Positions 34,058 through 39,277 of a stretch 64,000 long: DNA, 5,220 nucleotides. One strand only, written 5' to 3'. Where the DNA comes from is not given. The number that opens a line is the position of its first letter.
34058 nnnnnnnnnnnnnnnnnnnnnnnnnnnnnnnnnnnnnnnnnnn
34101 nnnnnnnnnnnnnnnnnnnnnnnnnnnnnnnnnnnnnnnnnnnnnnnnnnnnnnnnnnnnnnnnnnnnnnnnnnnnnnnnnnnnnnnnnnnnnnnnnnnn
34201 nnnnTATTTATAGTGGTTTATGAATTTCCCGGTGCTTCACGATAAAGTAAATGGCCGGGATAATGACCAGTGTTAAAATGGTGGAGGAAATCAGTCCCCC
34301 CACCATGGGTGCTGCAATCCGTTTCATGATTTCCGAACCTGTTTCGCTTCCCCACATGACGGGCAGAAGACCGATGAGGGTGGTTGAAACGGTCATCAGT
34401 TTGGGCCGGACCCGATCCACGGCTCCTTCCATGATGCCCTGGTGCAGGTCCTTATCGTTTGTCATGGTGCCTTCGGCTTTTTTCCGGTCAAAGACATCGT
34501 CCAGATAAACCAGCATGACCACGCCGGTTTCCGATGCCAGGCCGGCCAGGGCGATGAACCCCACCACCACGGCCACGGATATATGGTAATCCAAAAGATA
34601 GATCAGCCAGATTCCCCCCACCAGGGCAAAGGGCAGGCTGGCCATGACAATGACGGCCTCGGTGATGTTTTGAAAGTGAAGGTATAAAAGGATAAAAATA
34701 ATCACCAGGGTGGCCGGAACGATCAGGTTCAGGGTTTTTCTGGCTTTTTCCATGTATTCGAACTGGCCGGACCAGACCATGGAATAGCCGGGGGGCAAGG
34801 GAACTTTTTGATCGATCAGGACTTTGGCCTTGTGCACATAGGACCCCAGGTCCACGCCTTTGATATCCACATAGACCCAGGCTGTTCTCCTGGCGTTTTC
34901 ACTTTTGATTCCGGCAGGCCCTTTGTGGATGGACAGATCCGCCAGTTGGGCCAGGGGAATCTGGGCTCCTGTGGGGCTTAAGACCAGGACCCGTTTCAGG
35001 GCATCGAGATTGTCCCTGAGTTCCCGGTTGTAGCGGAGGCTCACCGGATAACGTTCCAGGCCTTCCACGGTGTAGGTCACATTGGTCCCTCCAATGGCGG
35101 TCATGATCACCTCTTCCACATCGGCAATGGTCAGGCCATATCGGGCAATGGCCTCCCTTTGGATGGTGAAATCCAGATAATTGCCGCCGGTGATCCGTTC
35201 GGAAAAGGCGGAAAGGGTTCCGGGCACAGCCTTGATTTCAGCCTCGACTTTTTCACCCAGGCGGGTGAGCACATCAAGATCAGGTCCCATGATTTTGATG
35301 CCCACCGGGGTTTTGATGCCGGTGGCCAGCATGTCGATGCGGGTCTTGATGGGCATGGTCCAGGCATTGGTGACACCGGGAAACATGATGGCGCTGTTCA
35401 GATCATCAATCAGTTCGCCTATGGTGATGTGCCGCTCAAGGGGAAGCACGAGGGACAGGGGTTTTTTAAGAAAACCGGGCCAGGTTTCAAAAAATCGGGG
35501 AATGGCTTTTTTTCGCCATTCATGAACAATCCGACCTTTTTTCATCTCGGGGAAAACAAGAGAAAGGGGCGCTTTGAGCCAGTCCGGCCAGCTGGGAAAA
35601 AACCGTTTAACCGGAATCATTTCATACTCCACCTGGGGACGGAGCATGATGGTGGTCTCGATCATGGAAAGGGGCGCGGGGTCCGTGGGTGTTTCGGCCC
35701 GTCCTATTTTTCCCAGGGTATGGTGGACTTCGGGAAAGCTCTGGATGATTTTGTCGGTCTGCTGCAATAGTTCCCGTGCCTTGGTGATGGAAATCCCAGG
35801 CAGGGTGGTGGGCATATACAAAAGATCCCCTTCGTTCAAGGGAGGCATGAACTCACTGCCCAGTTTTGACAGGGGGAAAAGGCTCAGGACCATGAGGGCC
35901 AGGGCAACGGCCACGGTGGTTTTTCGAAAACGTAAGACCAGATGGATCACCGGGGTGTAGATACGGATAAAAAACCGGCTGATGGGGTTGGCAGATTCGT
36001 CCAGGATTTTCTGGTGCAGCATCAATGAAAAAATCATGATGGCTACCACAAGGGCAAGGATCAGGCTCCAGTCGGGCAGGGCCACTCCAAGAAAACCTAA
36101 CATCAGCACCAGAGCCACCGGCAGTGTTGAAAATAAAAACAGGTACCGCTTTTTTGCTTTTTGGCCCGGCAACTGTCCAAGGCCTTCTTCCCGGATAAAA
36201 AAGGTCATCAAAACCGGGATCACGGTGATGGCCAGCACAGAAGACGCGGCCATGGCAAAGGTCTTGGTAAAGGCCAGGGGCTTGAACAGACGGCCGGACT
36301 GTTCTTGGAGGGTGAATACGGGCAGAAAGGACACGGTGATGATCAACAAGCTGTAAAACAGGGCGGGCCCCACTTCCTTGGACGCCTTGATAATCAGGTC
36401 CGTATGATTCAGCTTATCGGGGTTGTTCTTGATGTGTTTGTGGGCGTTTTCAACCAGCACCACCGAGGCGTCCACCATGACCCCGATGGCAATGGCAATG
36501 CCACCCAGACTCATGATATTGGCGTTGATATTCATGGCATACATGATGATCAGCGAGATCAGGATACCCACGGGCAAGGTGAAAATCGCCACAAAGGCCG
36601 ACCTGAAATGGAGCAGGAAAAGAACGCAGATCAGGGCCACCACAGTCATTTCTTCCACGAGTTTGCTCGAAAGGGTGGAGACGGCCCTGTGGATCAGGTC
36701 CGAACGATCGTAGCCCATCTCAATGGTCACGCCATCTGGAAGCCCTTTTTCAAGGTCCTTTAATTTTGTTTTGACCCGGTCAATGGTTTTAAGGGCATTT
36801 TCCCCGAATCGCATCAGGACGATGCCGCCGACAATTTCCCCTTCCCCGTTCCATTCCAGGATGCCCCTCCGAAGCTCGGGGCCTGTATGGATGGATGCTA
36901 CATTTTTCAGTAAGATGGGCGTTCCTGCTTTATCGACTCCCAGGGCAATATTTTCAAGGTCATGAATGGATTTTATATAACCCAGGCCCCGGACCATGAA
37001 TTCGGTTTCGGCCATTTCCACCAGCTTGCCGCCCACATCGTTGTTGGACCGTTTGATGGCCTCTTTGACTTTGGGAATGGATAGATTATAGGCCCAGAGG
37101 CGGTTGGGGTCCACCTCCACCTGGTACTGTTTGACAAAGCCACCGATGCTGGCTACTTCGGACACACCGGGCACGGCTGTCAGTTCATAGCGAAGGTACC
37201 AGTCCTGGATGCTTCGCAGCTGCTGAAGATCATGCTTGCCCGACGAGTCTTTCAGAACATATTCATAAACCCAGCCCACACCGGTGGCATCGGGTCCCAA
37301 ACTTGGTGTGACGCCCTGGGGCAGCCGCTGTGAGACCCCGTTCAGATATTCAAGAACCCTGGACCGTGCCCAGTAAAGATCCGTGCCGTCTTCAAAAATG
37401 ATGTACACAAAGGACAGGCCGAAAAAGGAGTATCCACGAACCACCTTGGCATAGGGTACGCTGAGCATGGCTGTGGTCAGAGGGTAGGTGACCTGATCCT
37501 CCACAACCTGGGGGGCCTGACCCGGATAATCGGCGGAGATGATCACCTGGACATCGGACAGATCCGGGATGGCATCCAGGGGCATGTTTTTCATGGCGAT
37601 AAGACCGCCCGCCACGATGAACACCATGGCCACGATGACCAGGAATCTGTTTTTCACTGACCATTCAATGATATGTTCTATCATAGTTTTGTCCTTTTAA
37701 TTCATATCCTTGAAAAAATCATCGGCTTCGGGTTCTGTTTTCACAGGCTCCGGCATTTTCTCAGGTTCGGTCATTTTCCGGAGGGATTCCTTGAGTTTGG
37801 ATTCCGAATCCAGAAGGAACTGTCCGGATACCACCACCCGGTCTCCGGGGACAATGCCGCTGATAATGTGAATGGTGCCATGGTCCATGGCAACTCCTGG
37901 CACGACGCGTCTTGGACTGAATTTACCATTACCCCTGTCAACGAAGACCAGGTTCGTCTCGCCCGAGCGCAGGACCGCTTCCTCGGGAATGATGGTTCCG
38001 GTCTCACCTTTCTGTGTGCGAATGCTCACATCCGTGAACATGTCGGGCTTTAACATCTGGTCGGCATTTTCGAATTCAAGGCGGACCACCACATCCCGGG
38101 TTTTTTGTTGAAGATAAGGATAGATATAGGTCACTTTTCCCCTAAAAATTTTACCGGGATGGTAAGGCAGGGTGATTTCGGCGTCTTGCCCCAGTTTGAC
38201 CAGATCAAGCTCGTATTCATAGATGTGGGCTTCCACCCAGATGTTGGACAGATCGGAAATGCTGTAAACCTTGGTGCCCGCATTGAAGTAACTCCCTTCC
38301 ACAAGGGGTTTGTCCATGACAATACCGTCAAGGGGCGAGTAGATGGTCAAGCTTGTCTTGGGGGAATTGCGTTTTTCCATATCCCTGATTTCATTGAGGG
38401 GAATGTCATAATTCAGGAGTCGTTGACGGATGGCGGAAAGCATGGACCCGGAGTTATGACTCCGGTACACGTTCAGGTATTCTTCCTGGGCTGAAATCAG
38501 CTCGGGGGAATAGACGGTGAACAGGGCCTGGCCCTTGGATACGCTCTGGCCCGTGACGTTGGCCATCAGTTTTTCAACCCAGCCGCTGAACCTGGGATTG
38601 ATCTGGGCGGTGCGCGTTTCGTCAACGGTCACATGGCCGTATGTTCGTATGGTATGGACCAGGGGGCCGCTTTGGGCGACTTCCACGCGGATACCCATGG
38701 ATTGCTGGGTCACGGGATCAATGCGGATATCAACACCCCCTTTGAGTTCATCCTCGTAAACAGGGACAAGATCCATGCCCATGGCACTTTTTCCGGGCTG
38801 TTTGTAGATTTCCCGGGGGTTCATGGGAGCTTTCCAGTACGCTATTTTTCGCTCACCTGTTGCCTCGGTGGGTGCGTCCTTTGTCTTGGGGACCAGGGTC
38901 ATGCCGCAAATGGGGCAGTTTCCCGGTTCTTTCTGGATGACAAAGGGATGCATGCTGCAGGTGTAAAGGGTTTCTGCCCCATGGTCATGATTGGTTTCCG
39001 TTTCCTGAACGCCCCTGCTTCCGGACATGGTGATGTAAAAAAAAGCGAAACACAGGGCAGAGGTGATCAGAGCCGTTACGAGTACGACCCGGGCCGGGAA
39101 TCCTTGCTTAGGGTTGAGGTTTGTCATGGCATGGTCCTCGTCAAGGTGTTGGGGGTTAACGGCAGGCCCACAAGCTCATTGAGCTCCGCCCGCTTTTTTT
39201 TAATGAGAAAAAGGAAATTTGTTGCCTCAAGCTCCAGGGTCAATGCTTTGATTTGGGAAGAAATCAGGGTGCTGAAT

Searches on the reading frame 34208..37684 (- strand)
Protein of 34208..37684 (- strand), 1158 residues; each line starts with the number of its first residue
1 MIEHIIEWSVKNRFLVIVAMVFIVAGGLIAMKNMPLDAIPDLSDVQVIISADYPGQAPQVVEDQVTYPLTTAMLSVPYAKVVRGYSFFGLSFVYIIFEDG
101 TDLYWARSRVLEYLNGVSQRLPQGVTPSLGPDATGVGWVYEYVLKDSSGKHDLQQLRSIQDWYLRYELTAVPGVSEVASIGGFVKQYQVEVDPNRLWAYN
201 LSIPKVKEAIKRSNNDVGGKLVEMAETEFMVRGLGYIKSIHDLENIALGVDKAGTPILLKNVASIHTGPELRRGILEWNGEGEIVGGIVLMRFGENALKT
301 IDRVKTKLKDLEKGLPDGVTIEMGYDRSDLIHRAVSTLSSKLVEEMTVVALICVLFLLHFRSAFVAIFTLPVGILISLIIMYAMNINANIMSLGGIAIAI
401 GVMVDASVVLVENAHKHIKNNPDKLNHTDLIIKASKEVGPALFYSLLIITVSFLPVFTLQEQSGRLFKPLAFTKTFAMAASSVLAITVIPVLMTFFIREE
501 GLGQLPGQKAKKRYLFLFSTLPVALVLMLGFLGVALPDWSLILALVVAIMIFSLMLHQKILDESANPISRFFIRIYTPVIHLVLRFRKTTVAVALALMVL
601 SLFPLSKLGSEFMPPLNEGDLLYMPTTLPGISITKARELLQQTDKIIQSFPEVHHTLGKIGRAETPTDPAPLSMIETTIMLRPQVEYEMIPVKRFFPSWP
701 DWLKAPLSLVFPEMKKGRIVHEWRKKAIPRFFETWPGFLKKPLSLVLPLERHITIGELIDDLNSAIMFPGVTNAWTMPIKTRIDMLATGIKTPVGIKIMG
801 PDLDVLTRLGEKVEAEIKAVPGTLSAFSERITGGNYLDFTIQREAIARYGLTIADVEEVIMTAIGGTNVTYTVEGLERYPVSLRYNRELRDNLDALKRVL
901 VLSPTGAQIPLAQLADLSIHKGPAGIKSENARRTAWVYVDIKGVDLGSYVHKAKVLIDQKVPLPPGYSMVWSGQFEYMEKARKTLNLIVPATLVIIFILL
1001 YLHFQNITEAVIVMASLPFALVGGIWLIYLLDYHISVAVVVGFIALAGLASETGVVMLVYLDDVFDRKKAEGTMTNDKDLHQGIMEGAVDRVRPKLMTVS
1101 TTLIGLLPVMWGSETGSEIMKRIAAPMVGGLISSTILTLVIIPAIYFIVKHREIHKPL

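Call 56: search_protein_families(library=pfam, proteins=[window:34208-37684:-], max_evalue=0.0001)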
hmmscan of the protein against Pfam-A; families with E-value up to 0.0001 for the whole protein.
window:34208-37684:- (1158 aa): 1 family
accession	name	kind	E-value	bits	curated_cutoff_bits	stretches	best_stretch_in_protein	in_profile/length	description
PF00873.25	ACR_tran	-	3.2e-221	737.3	28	3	5-502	1-495/1021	AcrB/AcrD/AcrF family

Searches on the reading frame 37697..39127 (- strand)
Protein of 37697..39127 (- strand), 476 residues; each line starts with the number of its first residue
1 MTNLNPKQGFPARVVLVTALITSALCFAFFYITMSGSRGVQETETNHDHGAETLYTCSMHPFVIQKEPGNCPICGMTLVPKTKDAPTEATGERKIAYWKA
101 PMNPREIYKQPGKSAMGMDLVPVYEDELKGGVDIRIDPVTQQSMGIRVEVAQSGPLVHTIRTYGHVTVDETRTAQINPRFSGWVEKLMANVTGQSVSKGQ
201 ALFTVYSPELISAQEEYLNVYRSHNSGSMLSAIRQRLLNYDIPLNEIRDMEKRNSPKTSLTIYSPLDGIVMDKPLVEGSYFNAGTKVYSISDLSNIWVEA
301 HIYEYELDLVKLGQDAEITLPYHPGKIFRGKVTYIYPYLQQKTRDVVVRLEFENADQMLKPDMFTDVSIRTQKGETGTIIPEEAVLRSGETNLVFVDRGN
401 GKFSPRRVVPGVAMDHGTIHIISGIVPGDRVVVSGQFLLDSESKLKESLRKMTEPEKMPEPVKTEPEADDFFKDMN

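Call 56: search_protein_families(library=pfam, proteins=[window:37697-39127:-], max_evalue=0.0001)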
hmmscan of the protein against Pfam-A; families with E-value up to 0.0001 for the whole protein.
window:37697-39127:- (476 aa): 4 families
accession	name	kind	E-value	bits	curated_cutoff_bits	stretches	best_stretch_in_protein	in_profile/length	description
PF16576.10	HlyD_D23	-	2.5e-76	256.2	30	1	156-364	2-213/214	Barrel-sandwich domain of CusB or HlyD membrane-fusion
PF19335.5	HMBD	-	9.9e-20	70.6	23.6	2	55-81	2-28/28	Heavy metal binding domain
PF13437.12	HlyD_3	-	4.7e-18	66.3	22.2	1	261-355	1-96/106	HlyD family secretion protein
PF16572.11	HlyD_D4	-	5.5e-05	23.4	26.4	1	206-253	5-52/55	Long alpha hairpin domain of cation efflux system protein, CusB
